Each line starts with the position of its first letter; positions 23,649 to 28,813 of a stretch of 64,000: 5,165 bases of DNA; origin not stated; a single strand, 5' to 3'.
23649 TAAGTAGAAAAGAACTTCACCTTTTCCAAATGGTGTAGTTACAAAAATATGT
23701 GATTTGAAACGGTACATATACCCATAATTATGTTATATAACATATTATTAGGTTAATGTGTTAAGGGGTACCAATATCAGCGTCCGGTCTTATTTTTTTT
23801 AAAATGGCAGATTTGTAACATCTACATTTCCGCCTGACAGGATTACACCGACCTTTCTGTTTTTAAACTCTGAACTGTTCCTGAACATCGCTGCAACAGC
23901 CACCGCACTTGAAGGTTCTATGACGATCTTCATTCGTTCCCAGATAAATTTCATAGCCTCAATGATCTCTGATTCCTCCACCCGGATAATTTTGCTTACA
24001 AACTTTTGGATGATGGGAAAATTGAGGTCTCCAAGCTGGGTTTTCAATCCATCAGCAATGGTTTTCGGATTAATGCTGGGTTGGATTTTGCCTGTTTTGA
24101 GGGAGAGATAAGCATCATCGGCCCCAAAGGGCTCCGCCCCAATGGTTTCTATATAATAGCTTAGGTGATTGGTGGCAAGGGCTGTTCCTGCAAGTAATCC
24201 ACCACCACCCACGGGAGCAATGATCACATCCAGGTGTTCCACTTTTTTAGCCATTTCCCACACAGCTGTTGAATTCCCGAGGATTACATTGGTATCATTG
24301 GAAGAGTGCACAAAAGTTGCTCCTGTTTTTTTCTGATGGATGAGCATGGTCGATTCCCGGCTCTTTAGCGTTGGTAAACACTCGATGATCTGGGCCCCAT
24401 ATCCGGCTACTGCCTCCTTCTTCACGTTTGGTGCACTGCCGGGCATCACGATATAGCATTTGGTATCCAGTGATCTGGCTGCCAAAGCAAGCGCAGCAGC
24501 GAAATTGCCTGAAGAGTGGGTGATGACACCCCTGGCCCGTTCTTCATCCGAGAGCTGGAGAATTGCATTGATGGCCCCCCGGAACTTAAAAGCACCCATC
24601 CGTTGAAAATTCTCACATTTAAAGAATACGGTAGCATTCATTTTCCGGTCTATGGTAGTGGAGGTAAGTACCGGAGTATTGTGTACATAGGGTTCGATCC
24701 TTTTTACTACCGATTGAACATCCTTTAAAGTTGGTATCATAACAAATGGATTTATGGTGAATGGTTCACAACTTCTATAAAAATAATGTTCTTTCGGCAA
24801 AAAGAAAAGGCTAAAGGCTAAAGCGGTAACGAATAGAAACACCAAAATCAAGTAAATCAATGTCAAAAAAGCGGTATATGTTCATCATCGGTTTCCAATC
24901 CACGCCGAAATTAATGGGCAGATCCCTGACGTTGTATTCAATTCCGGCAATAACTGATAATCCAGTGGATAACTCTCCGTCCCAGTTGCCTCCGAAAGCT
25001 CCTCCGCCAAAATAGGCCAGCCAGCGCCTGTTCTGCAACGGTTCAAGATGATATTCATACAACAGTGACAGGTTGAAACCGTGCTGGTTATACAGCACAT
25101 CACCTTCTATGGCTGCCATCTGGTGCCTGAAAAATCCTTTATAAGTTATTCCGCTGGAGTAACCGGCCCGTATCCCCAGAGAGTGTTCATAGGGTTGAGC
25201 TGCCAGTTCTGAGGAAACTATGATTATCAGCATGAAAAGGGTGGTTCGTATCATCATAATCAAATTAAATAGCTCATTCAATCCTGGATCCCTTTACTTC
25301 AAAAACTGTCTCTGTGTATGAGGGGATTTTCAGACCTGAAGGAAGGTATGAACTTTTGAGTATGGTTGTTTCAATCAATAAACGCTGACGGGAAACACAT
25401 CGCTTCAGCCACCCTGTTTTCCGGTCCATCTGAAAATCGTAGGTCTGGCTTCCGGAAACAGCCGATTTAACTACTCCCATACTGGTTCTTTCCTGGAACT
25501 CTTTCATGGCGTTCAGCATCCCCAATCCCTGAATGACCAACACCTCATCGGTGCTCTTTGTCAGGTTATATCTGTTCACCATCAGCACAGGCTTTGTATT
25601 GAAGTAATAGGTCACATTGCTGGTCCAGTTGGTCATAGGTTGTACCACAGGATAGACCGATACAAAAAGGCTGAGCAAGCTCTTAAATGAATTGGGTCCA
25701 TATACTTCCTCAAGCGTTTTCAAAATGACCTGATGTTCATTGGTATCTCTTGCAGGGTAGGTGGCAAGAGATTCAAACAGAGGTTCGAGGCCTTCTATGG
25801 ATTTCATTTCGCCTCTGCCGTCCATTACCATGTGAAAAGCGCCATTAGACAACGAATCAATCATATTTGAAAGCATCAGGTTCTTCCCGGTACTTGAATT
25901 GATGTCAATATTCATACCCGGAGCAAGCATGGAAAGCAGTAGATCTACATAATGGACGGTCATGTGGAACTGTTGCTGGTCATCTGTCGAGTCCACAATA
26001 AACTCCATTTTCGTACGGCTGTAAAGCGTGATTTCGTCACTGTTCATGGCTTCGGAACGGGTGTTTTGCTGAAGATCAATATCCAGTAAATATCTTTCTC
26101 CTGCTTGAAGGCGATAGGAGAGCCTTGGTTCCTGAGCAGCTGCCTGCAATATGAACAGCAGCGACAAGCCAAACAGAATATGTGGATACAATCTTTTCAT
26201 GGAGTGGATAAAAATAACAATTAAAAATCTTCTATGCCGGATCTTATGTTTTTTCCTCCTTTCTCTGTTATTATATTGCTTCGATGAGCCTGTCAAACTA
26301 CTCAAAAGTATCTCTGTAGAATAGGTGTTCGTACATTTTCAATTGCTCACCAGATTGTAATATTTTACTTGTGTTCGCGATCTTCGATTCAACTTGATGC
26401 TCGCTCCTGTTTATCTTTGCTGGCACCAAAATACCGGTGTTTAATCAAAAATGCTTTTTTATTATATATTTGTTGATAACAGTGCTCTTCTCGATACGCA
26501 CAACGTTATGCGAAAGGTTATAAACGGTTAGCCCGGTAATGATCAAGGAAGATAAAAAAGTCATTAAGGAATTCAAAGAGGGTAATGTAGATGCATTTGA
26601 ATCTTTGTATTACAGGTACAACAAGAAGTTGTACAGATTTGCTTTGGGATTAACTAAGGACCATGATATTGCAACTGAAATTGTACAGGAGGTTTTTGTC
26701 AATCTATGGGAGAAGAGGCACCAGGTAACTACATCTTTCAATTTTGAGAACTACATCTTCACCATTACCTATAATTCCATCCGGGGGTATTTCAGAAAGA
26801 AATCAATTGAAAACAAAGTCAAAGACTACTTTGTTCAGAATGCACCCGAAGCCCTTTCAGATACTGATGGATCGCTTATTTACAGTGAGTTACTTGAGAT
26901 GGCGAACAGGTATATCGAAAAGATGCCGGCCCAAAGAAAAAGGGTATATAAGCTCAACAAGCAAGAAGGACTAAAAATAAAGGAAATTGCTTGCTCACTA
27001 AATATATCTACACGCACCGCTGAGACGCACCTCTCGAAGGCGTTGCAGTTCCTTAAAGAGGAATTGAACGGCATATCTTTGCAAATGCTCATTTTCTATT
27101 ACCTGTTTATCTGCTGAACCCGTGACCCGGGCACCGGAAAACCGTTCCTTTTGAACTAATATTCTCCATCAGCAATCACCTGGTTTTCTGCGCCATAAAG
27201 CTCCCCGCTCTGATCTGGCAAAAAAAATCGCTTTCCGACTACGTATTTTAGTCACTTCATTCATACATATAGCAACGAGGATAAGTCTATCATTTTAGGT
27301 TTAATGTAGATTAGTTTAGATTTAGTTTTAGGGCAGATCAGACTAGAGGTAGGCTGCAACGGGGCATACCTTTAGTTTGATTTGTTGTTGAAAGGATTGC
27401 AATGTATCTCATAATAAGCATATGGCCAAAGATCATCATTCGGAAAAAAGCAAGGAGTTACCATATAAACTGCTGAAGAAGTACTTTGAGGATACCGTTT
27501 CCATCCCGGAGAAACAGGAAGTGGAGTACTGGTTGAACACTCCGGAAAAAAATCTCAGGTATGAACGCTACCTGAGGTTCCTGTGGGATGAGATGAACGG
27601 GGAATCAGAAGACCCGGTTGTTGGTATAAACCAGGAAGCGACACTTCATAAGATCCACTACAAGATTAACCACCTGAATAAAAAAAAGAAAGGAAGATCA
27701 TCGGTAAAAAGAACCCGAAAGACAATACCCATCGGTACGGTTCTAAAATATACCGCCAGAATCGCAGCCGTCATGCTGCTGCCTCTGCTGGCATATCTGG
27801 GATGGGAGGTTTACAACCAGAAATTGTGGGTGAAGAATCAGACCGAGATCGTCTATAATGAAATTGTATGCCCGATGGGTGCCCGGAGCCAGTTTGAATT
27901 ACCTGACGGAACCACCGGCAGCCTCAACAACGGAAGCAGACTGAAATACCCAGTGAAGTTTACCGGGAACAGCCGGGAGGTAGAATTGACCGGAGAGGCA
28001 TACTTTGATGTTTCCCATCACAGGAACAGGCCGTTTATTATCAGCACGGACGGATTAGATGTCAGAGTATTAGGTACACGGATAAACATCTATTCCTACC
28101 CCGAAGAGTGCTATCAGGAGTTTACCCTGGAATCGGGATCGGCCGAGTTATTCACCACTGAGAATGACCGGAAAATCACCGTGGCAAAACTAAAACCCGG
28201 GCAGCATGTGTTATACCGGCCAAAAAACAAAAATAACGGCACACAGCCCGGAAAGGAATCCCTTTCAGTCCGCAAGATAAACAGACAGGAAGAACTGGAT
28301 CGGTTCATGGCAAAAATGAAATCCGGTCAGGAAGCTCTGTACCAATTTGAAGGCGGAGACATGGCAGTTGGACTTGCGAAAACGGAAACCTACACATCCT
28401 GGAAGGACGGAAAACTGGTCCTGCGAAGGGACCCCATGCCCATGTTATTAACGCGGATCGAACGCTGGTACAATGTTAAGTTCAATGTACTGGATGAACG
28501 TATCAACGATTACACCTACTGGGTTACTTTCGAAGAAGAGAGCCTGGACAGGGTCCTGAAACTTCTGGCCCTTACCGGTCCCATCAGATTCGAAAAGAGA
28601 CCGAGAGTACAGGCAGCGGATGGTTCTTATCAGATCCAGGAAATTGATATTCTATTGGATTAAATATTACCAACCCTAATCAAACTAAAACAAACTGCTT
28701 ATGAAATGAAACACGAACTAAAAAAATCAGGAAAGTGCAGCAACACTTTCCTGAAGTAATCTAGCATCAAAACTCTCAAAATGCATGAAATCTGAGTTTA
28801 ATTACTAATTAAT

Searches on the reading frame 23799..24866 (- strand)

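Call 71: search_protein_families(library=pfam, proteins=[window:23799-24866:-], max_evalue=0.00001)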
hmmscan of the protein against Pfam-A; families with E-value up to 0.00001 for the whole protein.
window:23799-24866:- (355 aa): 1 family
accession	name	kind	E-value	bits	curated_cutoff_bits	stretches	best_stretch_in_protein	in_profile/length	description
PF00291.31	PALP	-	1e-71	242.2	35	1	58-345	2-295/295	Pyridoxal-phosphate dependent enzyme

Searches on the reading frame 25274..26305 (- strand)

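Call 71: search_protein_families(library=pfam, proteins=[window:25274-26305:-], max_evalue=0.00001)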
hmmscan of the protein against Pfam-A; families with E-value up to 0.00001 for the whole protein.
window:25274-26305:- (343 aa): 1 family
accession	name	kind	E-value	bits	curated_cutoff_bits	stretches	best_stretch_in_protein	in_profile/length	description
PF19777.4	DUF6263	-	4.7e-26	92.1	26.7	1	112-300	3-196/196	Family of unknown function (DUF6263)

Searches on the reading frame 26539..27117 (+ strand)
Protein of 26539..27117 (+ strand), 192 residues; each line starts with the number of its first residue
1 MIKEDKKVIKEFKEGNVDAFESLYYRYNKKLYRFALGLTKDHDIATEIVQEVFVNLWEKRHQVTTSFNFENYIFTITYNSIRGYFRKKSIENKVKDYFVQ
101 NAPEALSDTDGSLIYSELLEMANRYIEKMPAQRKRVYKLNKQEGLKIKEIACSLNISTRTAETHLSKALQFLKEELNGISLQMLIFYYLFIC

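Call 22: search_protein_families(library=pfam, proteins=[window:26539-27117:+], max_evalue=0.001)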
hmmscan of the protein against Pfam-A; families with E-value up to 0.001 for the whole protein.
window:26539-27117:+ (192 aa): 5 families
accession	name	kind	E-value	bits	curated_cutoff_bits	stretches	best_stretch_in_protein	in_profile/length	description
PF08281.18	Sigma70_r4_2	-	3.5e-12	46.2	25.7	1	123-172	5-54/54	Sigma-70, region 4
PF04542.20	Sigma70_r2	-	1.4e-11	44.4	24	1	23-89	1-69/71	Sigma-70 region 2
PF07638.17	Sigma70_ECF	-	3.7e-07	30.7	21.1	1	86-177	92-184/185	ECF sigma factor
PF00196.25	GerE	-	0.00033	20.6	23.5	1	143-170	16-43/57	Bacterial regulatory proteins, luxR family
PF14493.12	HTH_40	-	0.00065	20.4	27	0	137-171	6-39/89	Helix-turn-helix domain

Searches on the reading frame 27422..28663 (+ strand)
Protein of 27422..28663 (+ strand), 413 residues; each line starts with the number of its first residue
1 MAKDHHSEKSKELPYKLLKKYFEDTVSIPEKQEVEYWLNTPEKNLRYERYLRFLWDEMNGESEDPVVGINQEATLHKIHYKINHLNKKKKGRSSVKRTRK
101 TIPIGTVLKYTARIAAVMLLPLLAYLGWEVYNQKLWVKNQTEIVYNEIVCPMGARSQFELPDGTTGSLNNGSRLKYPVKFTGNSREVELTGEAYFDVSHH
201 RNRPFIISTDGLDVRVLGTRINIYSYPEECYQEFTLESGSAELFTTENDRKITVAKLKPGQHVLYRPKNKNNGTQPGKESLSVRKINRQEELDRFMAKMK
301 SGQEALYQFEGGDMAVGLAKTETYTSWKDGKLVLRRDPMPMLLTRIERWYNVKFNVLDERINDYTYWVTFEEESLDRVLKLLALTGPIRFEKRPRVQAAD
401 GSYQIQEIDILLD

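Call 71: search_protein_families(library=pfam, proteins=[window:27422-28663:+], max_evalue=0.00001)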
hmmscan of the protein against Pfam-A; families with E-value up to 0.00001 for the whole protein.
window:27422-28663:+ (413 aa): 2 families
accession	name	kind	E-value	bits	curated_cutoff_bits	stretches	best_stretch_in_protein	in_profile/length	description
PF16344.10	FecR_C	-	1.7e-15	57.2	24.4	1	331-392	1-63/70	FecR, C-terminal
PF04773.18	FecR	-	8.4e-14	52.2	24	1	149-224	4-81/97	FecR protein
